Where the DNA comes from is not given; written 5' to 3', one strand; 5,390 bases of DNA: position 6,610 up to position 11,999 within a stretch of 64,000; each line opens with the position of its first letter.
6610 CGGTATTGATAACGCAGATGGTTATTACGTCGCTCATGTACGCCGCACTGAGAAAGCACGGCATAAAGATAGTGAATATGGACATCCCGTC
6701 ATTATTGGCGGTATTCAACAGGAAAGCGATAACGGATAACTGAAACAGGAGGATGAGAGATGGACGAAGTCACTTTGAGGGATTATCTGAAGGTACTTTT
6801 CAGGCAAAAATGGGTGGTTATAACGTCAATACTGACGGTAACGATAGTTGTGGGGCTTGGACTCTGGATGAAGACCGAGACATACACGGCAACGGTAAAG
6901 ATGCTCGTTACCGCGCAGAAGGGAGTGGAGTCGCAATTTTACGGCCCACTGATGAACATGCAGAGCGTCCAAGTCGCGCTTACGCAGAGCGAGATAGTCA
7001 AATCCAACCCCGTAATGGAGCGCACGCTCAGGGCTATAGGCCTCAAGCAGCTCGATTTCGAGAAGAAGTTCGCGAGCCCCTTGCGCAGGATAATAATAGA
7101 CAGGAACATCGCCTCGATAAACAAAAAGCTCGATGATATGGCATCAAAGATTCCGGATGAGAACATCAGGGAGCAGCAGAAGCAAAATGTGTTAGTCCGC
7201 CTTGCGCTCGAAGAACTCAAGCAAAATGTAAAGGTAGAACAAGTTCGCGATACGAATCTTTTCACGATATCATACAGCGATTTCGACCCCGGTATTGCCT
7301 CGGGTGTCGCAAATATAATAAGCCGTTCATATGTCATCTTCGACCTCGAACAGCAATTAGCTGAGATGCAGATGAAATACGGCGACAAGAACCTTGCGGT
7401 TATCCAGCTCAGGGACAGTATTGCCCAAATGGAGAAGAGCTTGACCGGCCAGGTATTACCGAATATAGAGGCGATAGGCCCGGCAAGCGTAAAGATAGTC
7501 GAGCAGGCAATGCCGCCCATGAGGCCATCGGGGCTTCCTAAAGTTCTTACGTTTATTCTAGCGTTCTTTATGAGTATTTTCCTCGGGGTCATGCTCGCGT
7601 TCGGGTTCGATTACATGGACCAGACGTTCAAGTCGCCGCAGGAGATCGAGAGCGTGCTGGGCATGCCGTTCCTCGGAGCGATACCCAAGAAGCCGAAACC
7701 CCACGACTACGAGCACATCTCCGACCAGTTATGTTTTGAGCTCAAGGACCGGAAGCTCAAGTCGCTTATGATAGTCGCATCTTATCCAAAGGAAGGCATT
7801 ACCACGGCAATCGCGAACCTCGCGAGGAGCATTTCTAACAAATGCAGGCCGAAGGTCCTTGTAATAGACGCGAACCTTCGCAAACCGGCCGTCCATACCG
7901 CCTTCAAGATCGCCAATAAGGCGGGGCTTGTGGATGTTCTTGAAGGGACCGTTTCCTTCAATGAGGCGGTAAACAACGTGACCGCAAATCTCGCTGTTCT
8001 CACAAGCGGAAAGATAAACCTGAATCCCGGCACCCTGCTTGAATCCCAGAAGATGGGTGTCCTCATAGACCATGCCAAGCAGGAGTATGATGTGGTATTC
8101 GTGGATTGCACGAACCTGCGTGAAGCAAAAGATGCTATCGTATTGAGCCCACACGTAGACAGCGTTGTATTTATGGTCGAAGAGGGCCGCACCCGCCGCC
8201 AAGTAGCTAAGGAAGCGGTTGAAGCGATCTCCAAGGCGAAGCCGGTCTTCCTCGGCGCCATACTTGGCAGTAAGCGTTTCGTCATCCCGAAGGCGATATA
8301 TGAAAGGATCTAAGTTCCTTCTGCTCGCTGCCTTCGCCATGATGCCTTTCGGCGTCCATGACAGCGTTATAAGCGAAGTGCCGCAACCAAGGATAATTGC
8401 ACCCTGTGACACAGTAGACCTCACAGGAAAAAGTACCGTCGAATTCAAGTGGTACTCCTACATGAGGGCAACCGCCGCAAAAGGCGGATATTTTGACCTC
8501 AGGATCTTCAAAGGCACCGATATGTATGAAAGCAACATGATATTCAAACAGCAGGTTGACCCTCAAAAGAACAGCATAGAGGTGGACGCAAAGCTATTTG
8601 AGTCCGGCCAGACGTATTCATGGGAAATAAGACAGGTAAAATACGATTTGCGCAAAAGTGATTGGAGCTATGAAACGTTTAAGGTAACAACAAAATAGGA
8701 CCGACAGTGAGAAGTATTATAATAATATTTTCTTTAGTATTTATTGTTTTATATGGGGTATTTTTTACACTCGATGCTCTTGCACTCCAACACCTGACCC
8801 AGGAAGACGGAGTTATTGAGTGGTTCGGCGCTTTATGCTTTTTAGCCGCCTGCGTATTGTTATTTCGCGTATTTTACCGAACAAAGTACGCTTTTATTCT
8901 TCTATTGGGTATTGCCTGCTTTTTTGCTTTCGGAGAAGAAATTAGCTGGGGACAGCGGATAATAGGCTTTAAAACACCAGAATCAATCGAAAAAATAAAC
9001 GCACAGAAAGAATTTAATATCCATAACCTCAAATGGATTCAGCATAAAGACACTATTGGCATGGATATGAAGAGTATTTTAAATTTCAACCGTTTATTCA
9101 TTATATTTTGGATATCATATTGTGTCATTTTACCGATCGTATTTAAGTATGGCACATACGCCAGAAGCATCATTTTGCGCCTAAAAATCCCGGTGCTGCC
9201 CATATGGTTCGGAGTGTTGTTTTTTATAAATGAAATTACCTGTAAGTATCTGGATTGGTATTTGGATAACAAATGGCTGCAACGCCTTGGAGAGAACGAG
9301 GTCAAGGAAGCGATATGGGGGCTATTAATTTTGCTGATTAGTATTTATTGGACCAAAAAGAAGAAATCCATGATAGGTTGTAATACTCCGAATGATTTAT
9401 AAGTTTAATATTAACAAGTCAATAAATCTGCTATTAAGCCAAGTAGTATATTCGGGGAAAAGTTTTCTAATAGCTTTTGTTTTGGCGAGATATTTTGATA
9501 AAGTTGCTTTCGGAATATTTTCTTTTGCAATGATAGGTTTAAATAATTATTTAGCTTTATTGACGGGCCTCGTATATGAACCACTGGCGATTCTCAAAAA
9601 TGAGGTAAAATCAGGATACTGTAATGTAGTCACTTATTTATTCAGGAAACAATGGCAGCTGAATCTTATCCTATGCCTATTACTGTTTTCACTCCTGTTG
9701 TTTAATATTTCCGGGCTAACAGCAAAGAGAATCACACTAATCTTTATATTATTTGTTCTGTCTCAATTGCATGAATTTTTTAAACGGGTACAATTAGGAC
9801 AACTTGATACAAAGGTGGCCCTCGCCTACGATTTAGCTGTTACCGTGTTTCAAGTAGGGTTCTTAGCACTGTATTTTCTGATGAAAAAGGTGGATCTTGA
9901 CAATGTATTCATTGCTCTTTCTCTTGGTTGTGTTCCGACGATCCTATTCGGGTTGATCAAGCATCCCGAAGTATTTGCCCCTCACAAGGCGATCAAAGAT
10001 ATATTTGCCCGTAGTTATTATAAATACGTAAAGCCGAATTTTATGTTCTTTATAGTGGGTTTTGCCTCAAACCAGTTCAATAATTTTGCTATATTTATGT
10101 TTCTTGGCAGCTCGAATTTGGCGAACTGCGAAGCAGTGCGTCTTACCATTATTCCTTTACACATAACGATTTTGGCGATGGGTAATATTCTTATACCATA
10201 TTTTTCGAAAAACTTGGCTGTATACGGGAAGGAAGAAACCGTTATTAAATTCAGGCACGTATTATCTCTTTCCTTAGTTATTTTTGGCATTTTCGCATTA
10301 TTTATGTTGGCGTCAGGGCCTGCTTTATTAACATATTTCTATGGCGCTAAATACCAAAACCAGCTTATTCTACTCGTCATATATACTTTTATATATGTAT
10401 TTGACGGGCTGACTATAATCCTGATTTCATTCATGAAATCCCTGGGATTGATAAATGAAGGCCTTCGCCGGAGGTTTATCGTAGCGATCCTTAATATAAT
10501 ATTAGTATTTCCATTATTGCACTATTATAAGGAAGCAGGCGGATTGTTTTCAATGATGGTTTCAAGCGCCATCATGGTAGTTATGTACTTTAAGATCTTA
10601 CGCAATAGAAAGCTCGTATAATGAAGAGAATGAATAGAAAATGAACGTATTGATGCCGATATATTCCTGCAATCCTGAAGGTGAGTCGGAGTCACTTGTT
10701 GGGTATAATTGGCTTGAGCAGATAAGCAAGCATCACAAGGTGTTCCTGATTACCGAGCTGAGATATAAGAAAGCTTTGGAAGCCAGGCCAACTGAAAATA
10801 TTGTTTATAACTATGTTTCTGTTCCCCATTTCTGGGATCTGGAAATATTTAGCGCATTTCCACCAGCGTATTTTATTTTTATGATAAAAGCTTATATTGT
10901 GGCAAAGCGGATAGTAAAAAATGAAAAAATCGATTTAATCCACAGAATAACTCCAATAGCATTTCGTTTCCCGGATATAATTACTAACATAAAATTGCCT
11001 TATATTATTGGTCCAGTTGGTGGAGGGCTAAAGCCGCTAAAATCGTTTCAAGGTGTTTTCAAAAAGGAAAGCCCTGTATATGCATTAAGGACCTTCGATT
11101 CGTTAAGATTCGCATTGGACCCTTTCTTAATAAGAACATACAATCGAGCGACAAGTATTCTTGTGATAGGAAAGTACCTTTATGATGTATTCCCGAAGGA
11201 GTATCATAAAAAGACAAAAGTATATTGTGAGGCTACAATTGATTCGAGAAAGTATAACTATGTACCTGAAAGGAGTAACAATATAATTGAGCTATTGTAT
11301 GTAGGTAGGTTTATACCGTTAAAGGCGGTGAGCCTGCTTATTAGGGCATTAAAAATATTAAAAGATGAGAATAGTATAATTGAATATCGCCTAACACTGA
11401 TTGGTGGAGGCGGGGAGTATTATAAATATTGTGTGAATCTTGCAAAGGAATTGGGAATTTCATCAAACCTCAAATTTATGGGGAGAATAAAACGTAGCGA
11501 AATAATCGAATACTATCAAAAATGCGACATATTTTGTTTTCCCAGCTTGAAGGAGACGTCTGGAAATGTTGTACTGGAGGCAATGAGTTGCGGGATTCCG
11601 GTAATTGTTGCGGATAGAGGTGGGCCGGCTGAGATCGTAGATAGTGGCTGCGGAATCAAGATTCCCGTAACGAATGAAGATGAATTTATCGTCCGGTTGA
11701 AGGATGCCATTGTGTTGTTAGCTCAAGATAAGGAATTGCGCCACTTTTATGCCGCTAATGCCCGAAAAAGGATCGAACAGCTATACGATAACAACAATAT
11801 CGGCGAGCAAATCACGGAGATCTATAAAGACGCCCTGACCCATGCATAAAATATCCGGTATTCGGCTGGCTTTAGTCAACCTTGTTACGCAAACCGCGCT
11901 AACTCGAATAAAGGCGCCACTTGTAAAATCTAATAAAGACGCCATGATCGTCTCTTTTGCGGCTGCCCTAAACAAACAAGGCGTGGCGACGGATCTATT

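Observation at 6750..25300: Roughly 18 kb compositionally distinct island: Wzx/Wzy-type glycan assembly module plus PEP-CTERM/exosortase system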

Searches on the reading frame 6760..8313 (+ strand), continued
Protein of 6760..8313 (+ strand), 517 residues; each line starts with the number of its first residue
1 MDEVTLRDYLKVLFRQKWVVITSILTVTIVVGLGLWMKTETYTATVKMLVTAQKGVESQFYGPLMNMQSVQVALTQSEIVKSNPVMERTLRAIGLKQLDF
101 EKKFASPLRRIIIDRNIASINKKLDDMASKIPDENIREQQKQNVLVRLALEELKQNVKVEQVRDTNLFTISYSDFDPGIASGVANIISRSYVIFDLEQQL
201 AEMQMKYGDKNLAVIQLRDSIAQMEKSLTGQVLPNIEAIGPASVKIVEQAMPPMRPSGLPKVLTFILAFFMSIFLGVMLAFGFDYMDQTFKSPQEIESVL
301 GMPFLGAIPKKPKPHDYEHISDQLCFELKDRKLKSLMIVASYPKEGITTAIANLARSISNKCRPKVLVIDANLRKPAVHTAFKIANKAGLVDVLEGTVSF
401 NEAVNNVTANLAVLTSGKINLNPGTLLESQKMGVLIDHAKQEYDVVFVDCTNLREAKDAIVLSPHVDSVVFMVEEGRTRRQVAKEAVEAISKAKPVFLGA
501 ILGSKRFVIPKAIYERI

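Call 67: find_encoding_contigs(protein=P0005, flank=10000, max_places=1)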
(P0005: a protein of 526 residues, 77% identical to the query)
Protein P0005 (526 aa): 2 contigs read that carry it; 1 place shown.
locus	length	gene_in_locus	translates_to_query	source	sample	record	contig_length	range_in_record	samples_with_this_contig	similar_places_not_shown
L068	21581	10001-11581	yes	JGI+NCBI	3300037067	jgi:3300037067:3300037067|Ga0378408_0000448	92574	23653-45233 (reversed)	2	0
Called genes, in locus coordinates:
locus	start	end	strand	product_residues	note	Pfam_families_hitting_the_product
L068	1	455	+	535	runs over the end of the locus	PF03063:Prismane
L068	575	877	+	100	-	-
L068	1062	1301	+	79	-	PF04014:MazE_antitoxin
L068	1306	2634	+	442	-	PF02321:OEP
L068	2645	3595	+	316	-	PF25917:BSH_RND (weak), PF25973:BSH_CzcB, PF26002:Beta-barrel_AprE (weak), PF25989:YknX_C (faint)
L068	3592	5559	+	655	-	PF00005:ABC_tran, PF02463:SMC_N (faint), PF13304:AAA_21 (faint), PF12704:MacB_PCD, PF02687:FtsX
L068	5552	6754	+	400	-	PF05977:MFS_3, PF13347:MFS_2 (faint), PF07690:MFS_1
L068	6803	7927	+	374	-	PF10082:BBP2_2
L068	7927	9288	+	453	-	PF13727:CoA_binding_3, PF02397:Bac_transf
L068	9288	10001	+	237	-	PF02563:Poly_export, PF10531:SLBB, PF22461:SLBB_2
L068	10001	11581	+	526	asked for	PF02706:Wzz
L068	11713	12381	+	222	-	-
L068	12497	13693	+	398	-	-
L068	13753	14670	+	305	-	PF00535:Glycos_transf_2, PF10111:Glyco_tranf_2_2 (faint)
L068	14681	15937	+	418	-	PF01943:Polysacc_synt, PF04506:Rft-1 (weak), PF13440:Polysacc_synt_3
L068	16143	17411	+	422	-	-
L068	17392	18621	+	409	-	PF13439:Glyco_transf_4, PF13579:Glyco_trans_4_4 (weak), PF00534:Glycos_transf_1, PF13692:Glyco_trans_1_4, PF13524:Glyco_trans_1_2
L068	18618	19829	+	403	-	PF00534:Glycos_transf_1, PF13692:Glyco_trans_1_4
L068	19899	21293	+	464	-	PF22848:ASD1_dom (faint), PF06964:Alpha-L-AF_C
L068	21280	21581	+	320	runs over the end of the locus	PF04055:Radical_SAM, PF13186:SPASM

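Call 68: find_encoding_contigs(protein=P0006, flank=10000, max_places=1)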
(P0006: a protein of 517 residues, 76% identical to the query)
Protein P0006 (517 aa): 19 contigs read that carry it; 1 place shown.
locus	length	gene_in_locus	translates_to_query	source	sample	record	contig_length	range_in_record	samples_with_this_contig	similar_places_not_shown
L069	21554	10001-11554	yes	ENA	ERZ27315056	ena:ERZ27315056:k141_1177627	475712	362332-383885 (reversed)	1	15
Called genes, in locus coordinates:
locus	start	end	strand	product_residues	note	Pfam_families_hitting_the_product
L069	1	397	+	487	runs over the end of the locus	PF04932:Wzy_C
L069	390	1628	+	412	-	PF01943:Polysacc_synt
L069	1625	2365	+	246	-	PF01209:Ubie_methyltran, PF03848:TehB, PF06325:PrmA (weak), PF13489:Methyltransf_23, PF13847:Methyltransf_31, PF08241:Methyltransf_11, PF08242:Methyltransf_12, PF13649:Methyltransf_25, +1 more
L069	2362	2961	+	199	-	-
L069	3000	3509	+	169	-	-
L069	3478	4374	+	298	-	PF00535:Glycos_transf_2, PF10111:Glyco_tranf_2_2 (faint), PF13641:Glyco_tranf_2_3, PF13632:Glyco_trans_2_3 (faint)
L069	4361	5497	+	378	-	PF01075:Glyco_transf_9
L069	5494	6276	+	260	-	PF00535:Glycos_transf_2, PF13641:Glyco_tranf_2_3, PF13632:Glyco_trans_2_3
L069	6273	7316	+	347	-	PF02449:Glyco_hydro_42, PF01229:Glyco_hydro_39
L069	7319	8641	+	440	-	PF02397:Bac_transf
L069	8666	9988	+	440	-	PF01943:Polysacc_synt, PF13440:Polysacc_synt_3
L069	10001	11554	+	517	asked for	PF02706:Wzz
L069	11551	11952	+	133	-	-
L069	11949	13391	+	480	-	PF01943:Polysacc_synt, PF13440:Polysacc_synt_3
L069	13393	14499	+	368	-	-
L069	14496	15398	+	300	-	PF00535:Glycos_transf_2, PF10111:Glyco_tranf_2_2, PF13641:Glyco_tranf_2_3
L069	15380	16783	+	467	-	PF04932:Wzy_C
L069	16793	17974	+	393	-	PF13439:Glyco_transf_4 (weak), PF00534:Glycos_transf_1, PF13692:Glyco_trans_1_4, PF13524:Glyco_trans_1_2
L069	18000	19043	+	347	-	PF00534:Glycos_transf_1, PF13692:Glyco_trans_1_4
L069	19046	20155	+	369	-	PF13439:Glyco_transf_4, PF20706:GT4-conflict, PF00534:Glycos_transf_1, PF13692:Glyco_trans_1_4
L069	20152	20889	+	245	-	PF03808:Glyco_tran_WecG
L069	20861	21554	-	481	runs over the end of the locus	-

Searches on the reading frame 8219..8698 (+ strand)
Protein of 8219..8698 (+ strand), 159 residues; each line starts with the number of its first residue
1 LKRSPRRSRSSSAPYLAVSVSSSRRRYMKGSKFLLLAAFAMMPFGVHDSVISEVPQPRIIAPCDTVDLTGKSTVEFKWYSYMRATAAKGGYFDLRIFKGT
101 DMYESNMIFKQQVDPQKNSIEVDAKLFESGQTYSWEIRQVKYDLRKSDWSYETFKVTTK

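Call 3: search_protein_families(library=pfam, proteins=[window:8219-8698:+], max_evalue=0.001)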
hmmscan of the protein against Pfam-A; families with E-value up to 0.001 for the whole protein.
window:8219-8698:+ (159 aa): 0 families

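Call 6: search_protein_families(library=ncbifam, proteins=[window:8219-8698:+], max_evalue=0.001)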
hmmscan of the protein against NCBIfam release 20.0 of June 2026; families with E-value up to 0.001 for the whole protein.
window:8219-8698:+ (159 aa): 0 families

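Call 49: search_protein_families(library=pfam, proteins=[window:8300-8698:+], max_evalue=5)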
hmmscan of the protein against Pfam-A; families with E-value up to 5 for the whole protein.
window:8300-8698:+ (132 aa): 2 families
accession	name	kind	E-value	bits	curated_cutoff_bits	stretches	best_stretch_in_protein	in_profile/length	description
PF06051.17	DUF928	-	0.036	14.3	26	1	31-111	18-94/184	Domain of Unknown Function (DUF928)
PF25788.1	Ig_Rha78A_N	-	0.082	13.6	27.4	1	87-126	58-98/105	Rha78A-like, N-terminal immunoglobulin domain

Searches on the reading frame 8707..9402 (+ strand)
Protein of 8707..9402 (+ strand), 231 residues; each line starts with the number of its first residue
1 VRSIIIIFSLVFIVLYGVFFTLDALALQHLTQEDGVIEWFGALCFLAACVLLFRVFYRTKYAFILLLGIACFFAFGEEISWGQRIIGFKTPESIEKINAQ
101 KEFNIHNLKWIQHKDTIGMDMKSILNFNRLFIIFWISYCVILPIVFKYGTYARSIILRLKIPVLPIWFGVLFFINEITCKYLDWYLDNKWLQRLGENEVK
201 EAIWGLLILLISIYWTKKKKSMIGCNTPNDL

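Call 3: search_protein_families(library=pfam, proteins=[window:8707-9402:+], max_evalue=0.001)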
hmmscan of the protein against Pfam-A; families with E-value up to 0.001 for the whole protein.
window:8707-9402:+ (231 aa): 0 families

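Call 6: search_protein_families(library=ncbifam, proteins=[window:8707-9402:+], max_evalue=0.001)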
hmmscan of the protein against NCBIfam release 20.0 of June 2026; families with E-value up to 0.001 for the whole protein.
window:8707-9402:+ (231 aa): 0 families

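Call 49: search_protein_families(library=pfam, proteins=[window:8707-9402:+], max_evalue=5)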
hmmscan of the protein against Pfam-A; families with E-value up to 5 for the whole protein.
window:8707-9402:+ (231 aa): 2 families
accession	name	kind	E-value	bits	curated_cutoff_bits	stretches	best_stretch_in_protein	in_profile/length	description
PF14318.11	Mononeg_mRNAcap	-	0.2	11.5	22.2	1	78-100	11-33/241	Mononegavirales mRNA-capping region V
PF10166.14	DUF2368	-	1.9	8.6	25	1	30-85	47-103/134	Uncharacterised conserved protein (DUF2368)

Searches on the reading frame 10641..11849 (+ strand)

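Call 4: search_protein_families(library=pfam, proteins=[window:10641-11849:+], max_evalue=0.001)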
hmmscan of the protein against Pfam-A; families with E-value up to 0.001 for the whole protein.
window:10641-11849:+ (402 aa): 4 families
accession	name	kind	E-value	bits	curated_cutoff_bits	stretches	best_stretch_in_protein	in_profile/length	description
PF00534.26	Glycos_transf_1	-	2.3e-36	125.3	26.4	1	217-377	17-172/172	Glycosyl transferases group 1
PF13692.12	Glyco_trans_1_4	-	4e-30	105.4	27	1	218-353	4-136/142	Glycosyl transferases group 1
PF20706.3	GT4-conflict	-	8.4e-10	38.6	26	1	168-352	145-335/385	Family 4 Glycosyltransferase in conflict systems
PF13524.12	Glyco_trans_1_2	-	1.5e-06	28.7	25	1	248-391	14-142/144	Glycosyl transferase-like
